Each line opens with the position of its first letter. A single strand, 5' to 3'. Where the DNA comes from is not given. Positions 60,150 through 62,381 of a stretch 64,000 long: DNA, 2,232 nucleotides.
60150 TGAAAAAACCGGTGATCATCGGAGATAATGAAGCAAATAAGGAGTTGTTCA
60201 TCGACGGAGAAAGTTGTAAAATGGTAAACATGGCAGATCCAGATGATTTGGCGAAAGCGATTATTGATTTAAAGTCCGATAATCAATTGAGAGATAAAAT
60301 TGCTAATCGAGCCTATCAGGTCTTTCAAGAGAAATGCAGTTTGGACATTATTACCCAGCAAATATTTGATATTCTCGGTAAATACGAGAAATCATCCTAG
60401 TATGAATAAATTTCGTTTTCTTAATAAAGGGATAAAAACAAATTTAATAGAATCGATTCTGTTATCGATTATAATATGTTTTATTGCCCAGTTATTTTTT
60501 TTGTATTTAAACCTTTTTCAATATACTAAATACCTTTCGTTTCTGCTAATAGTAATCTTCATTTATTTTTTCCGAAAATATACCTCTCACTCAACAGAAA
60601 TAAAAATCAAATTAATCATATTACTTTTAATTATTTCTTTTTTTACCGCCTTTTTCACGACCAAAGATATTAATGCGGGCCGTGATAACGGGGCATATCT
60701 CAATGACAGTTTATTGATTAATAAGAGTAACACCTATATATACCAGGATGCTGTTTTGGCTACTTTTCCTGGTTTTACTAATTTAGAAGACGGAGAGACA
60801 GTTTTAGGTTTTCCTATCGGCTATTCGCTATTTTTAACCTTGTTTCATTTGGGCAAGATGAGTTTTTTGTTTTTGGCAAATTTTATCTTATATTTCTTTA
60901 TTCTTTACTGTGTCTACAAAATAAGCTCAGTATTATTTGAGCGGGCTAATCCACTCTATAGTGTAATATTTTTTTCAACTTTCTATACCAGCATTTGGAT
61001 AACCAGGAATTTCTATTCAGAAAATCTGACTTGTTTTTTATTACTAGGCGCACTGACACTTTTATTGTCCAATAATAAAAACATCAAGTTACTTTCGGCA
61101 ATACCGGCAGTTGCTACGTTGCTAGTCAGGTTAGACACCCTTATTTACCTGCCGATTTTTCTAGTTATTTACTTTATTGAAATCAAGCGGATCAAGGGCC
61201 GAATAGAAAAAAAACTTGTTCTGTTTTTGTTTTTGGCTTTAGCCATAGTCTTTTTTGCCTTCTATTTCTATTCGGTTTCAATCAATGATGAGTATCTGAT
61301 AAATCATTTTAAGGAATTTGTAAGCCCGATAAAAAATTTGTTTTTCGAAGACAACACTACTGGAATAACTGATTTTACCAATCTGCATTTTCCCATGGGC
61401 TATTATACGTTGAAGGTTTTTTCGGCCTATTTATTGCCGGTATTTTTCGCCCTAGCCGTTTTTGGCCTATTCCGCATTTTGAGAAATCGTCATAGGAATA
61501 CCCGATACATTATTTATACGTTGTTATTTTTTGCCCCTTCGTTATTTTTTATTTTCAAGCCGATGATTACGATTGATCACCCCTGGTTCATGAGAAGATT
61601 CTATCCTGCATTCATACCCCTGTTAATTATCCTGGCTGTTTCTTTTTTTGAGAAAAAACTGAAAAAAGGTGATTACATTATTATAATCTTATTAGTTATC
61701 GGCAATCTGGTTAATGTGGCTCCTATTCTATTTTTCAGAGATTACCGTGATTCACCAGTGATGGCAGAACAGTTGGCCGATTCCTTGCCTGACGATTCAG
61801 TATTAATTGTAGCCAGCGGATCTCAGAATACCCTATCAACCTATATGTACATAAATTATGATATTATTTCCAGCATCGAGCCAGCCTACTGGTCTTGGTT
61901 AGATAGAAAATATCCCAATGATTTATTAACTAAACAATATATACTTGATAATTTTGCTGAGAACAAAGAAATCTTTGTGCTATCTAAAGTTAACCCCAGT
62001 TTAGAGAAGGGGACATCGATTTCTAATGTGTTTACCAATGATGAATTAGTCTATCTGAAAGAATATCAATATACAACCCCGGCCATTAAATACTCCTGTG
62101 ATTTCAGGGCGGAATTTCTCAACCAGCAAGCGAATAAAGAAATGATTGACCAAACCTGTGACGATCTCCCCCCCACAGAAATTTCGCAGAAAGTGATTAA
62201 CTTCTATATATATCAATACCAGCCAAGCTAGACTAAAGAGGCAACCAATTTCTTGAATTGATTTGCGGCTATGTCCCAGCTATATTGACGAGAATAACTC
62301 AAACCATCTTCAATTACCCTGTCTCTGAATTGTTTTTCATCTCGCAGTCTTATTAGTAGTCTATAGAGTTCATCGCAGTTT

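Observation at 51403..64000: Glycosylation cluster of about 12.6 kb with a lipid-linked sugar donor triad and an embedded metK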

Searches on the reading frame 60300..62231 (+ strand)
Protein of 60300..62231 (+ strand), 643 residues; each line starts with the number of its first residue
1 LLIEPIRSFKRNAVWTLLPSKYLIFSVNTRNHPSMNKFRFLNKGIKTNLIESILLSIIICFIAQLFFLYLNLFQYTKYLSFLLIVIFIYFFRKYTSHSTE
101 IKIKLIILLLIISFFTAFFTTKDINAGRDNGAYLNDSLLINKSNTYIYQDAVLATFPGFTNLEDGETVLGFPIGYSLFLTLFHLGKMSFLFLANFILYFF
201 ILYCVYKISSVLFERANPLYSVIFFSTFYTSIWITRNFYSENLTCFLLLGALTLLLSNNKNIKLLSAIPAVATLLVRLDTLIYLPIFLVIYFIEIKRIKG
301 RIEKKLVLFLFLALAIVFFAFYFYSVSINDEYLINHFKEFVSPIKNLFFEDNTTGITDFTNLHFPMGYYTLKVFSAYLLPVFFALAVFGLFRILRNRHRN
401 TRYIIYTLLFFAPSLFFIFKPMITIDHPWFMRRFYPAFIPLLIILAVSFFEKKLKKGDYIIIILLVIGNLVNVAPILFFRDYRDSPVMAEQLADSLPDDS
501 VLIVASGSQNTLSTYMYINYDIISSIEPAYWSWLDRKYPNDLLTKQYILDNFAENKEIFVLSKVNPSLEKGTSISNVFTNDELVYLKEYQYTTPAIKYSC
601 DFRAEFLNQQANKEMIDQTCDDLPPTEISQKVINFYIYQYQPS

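Call 4: search_protein_families(library=pfam, proteins=[window:60300-62231:+], max_evalue=0.01)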
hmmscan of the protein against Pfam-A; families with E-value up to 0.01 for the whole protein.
window:60300-62231:+ (643 aa): 1 family
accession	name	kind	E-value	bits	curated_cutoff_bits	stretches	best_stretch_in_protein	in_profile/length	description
PF14897.12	EpsG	-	0.00033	20.3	30.1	1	106-466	2-302/326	EpsG family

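Call 7: search_protein_families(library=ncbifam, proteins=[window:60300-62231:+], max_evalue=0.001)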
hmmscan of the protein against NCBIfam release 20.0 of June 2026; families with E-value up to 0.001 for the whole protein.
window:60300-62231:+ (643 aa): 1 family
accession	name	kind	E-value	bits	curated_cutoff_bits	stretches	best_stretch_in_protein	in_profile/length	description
NF047440.1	LA3751_2_3_fam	subfamily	1.7e-14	53.6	200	1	159-521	69-430/460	LA_3751/LA_3752 family putative glycosyltransferase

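Call 12: search_solved_structures(query=window:60402-62231:+, max_evalue=10)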
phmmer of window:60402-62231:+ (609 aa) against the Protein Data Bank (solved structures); distinct sequences matched with E-value up to 10: 0.

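Call 13: find_homologous_proteins(query=window:60402-62228:+, max_evalue=0.001)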
Query window:60402-62228:+ (609 aa): 7 proteins with E <= 0.001 among 8000 candidates.
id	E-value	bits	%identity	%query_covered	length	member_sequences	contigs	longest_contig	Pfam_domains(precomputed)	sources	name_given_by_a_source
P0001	0.0e+0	1323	100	100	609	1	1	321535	-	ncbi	ncbi:MAG: hypothetical protein ABIB97_00765 [Patescibacteria group bacterium]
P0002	8.4e-94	333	34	97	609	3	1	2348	PF13231.13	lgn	-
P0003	3.7e-50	189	34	60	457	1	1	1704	-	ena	-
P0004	2.0e-30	124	30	38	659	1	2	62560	PF13231.13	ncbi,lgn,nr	ncbi:glycosyltransferase family 39 protein [Patescibacteria group bacterium]|nr:glycosyltransferase 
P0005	6.6e-19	86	26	45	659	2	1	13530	PF13231.13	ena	-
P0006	6.4e-15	73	28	29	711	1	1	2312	-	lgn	-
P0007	1.8e-11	61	25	63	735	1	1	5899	PF13231.13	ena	-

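Call 16: search_protein_families(library=pfam, alignment_id=A1, max_evalue=0.1)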
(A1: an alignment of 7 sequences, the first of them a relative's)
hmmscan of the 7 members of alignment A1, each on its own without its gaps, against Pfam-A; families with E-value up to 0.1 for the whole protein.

A. member 1, P0001 (609 aa): 1 family
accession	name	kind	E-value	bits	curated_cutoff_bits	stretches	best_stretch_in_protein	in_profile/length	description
PF14897.12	EpsG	-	0.00038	20.1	30.1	1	72-432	2-302/326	EpsG family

B. families by the number of members that match (of 7 scanned): 2 families
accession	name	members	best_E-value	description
PF13231.12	PMT_2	6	8.5e-10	Dolichyl-phosphate-mannose-protein mannosyltransferase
PF14897.12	EpsG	1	0.00038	EpsG family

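Call 21: find_encoding_contigs(protein=P0001, flank=10000, max_places=3)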
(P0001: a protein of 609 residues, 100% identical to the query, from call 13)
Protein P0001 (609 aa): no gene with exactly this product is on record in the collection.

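Call 22: find_encoding_contigs(protein=P0004, flank=10000, max_places=3)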
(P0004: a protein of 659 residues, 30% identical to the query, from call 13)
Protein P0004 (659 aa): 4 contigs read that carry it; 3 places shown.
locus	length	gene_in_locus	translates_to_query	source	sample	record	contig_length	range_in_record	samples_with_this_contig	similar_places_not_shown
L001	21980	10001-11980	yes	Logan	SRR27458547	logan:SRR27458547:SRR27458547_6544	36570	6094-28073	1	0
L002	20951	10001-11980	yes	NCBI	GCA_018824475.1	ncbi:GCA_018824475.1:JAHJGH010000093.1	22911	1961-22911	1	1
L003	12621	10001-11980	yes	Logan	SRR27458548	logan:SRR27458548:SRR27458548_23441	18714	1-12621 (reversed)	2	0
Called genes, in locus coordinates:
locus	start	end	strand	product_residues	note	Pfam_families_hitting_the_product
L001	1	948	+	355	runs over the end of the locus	PF26549:Tricorn_N (faint)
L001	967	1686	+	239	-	-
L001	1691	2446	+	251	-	PF18900:DUF5656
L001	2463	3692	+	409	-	PF13180:PDZ_2, PF17820:PDZ_6 (faint)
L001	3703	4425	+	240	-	PF00535:Glycos_transf_2, PF10111:Glyco_tranf_2_2, PF13641:Glyco_tranf_2_3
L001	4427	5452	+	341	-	PF01073:3Beta_HSD, PF01370:Epimerase, PF07993:NAD_binding_4 (faint), PF16363:GDP_Man_Dehyd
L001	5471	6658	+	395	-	PF00438:S-AdoMet_synt_N, PF02772:S-AdoMet_synt_M, PF02773:S-AdoMet_synt_C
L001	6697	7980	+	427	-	PF02737:3HCDH_N (faint), PF03446:NAD_binding_2 (faint), PF03721:UDPG_MGDP_dh_N, PF00984:UDPG_MGDP_dh, PF03720:UDPG_MGDP_dh_C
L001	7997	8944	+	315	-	PF00535:Glycos_transf_2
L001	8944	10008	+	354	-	PF13439:Glyco_transf_4, PF13579:Glyco_trans_4_4, PF20706:GT4-conflict (weak), PF00534:Glycos_transf_1, PF13692:Glyco_trans_1_4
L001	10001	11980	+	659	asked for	PF13231:PMT_2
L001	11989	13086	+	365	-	PF13439:Glyco_transf_4, PF00534:Glycos_transf_1, PF13692:Glyco_trans_1_4, PF13524:Glyco_trans_1_2 (weak), PF20706:GT4-conflict (weak)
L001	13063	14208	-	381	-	PF13439:Glyco_transf_4, PF13579:Glyco_trans_4_4, PF00534:Glycos_transf_1, PF13692:Glyco_trans_1_4, PF13524:Glyco_trans_1_2 (weak), PF26337:Gtf3_C (weak)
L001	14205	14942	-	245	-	PF00535:Glycos_transf_2, PF10111:Glyco_tranf_2_2, PF13641:Glyco_tranf_2_3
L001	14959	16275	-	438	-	PF01943:Polysacc_synt, PF13440:Polysacc_synt_3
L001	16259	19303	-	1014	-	-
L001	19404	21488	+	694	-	-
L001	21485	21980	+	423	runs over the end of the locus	PF01943:Polysacc_synt, PF13440:Polysacc_synt_3 (weak)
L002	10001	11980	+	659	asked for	PF13231:PMT_2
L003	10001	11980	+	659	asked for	PF13231:PMT_2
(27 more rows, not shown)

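Call 29: search_protein_representatives(alignment_id=A1)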
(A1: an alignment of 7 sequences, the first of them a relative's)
Query: 7 sequences, 647 profile positions. Proteins with E-value up to 0.001 (for the whole library): 3194; up to 1e-10: 1380; up to 1e-30: 247. The best 150 are listed.
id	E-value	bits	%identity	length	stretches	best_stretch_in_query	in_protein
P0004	6.9e-261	883.8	-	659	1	1-647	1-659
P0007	1.0e-239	813.9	-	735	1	6-644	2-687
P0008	7.8e-230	781.2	-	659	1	2-647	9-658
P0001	3.1e-186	637.2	-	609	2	2-305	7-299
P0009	6.2e-166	570.1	-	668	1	9-644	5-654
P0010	2.9e-163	561.3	-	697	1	6-641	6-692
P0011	5.0e-158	544.0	-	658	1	1-642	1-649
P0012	2.9e-156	538.2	-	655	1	4-645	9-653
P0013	1.9e-155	535.4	-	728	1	9-642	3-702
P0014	7.9e-155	533.4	-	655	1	10-642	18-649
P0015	4.4e-154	531.0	-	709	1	5-643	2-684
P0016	5.7e-152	524.0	-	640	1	5-639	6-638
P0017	7.5e-152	523.6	-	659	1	9-644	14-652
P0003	7.7e-151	520.2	-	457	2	2-305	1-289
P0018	2.4e-149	515.3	-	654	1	15-638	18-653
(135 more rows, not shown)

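Call 32: search_solved_structures(query=A2, max_evalue=1, show_alignments=2)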
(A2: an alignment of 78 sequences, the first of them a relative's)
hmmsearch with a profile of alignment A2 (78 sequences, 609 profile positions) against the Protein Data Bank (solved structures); distinct sequences matched with E-value up to 1: 8.
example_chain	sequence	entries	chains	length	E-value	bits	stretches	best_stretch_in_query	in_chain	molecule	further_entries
2l35_A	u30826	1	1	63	0.085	14.6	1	155-196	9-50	DAP12-NKG2C_TM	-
6nq9_A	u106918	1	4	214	0.16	13.8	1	5-93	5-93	Uncharacterized protein YetJ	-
4pgr_A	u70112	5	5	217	0.27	13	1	5-93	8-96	Uncharacterized protein YetJ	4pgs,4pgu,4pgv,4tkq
4pgw_A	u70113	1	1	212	0.28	12.9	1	9-93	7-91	Uncharacterized protein YetJ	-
6nq8_A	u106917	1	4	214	0.29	12.9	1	5-93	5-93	Uncharacterized protein YetJ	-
3b8p_A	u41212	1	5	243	0.49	12.1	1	540-581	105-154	Chain length determinant protein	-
6nq7_A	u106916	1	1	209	0.52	12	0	10-93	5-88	Uncharacterized protein YetJ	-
8hif_y5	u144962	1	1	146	0.65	11.7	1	233-272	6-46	VP59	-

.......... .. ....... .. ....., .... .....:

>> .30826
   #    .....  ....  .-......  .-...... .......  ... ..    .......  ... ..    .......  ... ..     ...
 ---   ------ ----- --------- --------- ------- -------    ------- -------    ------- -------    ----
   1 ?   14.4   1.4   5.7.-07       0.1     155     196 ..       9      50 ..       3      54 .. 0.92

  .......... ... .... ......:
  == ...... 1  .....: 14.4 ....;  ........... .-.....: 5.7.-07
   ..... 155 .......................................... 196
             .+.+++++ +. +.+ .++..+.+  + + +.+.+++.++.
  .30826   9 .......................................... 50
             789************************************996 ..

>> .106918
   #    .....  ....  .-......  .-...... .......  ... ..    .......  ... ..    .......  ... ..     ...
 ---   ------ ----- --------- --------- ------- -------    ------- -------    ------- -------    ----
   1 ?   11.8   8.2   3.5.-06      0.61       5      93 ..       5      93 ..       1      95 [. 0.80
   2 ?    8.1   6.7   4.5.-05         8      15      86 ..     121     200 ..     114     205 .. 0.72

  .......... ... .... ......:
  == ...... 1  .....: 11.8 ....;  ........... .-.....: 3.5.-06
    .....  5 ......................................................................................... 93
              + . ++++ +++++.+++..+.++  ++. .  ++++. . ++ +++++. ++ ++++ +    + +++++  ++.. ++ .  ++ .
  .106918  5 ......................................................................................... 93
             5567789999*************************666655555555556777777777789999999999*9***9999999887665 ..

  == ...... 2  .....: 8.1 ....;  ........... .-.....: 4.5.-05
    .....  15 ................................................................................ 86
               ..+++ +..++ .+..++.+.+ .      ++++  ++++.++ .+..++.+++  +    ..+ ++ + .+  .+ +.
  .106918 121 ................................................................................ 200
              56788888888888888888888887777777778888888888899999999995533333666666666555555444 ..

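Call 33: find_related_loci(query=A1, collection=genome_contigs, flank=10000)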
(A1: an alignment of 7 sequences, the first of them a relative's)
Query A1 (609 aa) in genome_contigs; peptide patterns used: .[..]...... (x = any residue, [..] = any of these).
29 stretches matched a pattern; 23 encode a relative of the query (tblastn E <= 1e-3); 23 distinct loci.
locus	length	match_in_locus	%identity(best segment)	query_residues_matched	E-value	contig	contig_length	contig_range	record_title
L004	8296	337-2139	24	48-605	4e-33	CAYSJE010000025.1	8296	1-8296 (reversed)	MAG TPA_asm: uncultured Candidatus Saccharibacteria bacterium isolate binchicken_co122_203 genome assembly, contig: NODE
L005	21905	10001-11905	22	15-605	1e-27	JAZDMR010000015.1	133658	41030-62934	MAG: bacterium isolate MEGAHIT-group-0.67 k141_20483649, whole genome shotgun sequence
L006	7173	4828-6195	26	73-473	4e-24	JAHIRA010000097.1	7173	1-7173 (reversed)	MAG: Patescibacteria group bacterium isolate MM_PC_MetaG.mb.108 MM_PC_MetaG.mb.108_k141_966836, whole genome shotgun seq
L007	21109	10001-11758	25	89-605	5e-24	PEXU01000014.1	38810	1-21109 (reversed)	MAG: Candidatus Kerfeldbacteria bacterium CG08_land_8_20_14_0_20_40_16 CG08_land_8_20_14_0.20_scaffold_216_c, whole geno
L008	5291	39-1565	24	140-605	1e-18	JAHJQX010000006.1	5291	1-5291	MAG: Patescibacteria group bacterium isolate OS_PC_MetaG.mb.121 OS_PC_MetaG.mb.121_k141_178945, whole genome shotgun seq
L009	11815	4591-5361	25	335-609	5e-17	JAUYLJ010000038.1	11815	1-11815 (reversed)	MAG: bacterium isolate C24_metabat.bin.3 C24_k141_369730, whole genome shotgun sequence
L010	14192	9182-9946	27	335-605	3e-16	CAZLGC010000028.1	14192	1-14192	MAG TPA_asm: uncultured Candidatus Saccharibacteria bacterium isolate binchicken_co334_89 genome assembly, contig: NODE_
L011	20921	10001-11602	30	16-485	3e-16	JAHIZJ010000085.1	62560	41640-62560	MAG: Patescibacteria group bacterium isolate Modern_marine.mb.172 Modern_marine.mb.172_k141_1874230, whole genome shotgu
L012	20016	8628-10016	28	71-473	8e-15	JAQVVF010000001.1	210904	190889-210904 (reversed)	MAG: Patescibacteria group bacterium isolate STF1_73 NODE_49_length_210904_cov_5.972502_Sandtown_F1, whole genome shotgu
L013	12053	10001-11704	25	85-605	1e-14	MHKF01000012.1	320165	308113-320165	MAG: Candidatus Kerfeldbacteria bacterium RIFCSPLOWO2_02_FULL_42_19 rifcsplowo2_02_scaffold_40, whole genome shotgun seq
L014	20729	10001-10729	23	352-609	2e-14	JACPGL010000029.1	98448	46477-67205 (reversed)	MAG: Candidatus Kerfeldbacteria bacterium isolate NC_groundwater_386_Ag_B-0.1um_51_13 GD18-4_B1_scaffold_628158, whole g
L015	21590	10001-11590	32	16-483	3e-14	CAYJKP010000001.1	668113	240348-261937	MAG TPA_asm: uncultured Gammaproteobacteria bacterium isolate ERP124720_co1_115 genome assembly, contig: NODE_11_length_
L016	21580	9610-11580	24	18-605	3e-15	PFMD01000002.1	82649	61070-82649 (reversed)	MAG: Candidatus Kerfeldbacteria bacterium CG_4_10_14_0_8_um_filter_42_10 CG_4_10_14_0.8_um_filter_scaffold_77_c, whole g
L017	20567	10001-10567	32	89-272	7e-14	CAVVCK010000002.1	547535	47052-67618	MAG: uncultured bacterium isolate MFD02416.bin.1.123 genome assembly, contig: contig_80056, whole genome shotgun sequenc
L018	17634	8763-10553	24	68-592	6e-21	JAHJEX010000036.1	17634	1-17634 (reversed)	MAG: Patescibacteria group bacterium isolate Modern_marine_glass_biofilm.mb.144 Modern_marine_gla.mb.144_k141_374713, wh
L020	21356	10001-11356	30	85-483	1e-13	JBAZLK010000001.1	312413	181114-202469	MAG: Patescibacteria group bacterium isolate SO_2017_LW4_167 scaffold_96_c1_LW137-91_2017, whole genome shotgun sequence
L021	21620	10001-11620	25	68-604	6e-27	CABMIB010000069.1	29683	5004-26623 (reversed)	uncultured archaeon isolate LFW-280_3_1 genome assembly, contig: LFW28031_52, whole genome shotgun sequence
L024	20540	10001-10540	26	263-473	5e-11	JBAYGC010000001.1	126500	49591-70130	MAG: Patescibacteria group bacterium isolate SO_2016_GW1_116 scaffold00317_OW334_2016, whole genome shotgun sequence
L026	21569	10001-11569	22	36-605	2e-9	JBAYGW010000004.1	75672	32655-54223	MAG: Patescibacteria group bacterium isolate SO_2016_GW1_134 scaffold00758_OW334_2016, whole genome shotgun sequence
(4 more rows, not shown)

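Call 44: predict_structure(alignment_id=A2)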
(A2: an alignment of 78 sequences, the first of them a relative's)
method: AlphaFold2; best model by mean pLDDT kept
length: 609 residues; sequences in the alignment: 78
mean_pLDDT: 88.3   pTM: 0.92
mean pLDDT of the five models: 88.3, 87.2, 87.1, 87.0, 86.6
residues with pLDDT >= 90: 398; 70-90: 147; 50-70: 51; < 50: 13
segments of 3 or more residues with pLDDT < 50: 1-11
pLDDT, mean of each block of 10 residues (from residue 1): 41 78 93 91 80 76 65 96 95 89 94 92 88 93 93 90 98 95 94 98 97 98 93 97 95 96 85 91 92 85 86 72 59 93 98 95 92 97 90 96 98 93 97 98 96 95 92 76 91 57 59 84 89 68 86 95 93 90 95 95 91
secondary structure, 60 per line:
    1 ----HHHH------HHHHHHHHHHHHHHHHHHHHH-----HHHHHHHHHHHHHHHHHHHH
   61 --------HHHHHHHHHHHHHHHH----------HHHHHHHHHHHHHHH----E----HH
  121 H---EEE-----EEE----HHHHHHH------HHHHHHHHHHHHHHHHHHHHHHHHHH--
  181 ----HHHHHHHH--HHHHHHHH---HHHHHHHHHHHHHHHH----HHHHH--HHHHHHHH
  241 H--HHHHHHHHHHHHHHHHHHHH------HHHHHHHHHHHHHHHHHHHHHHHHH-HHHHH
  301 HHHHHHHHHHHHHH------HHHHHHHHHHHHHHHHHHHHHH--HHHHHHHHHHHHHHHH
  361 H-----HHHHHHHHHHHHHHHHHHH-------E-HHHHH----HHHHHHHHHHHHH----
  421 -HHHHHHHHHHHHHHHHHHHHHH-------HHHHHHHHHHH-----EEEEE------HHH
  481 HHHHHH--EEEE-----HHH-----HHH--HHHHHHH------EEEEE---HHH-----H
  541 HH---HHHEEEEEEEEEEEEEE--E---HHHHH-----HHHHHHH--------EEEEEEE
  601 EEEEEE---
elements in order: H5-8 H15-35 H41-60 H69-84 H95-109 E125-127 E133-135 H140-146 H153-178 H185-192 H195-202 H206-221 H226-230 H233-241 H244-263 H270-294 H296-314 H321-342 H345-361 H367-385 H395-399 H404-416 H422-443 H451-461 E467-471 H478-486 E489-492 H511-517 E524-528 E549-562 H569-573 H579-585 E594-606
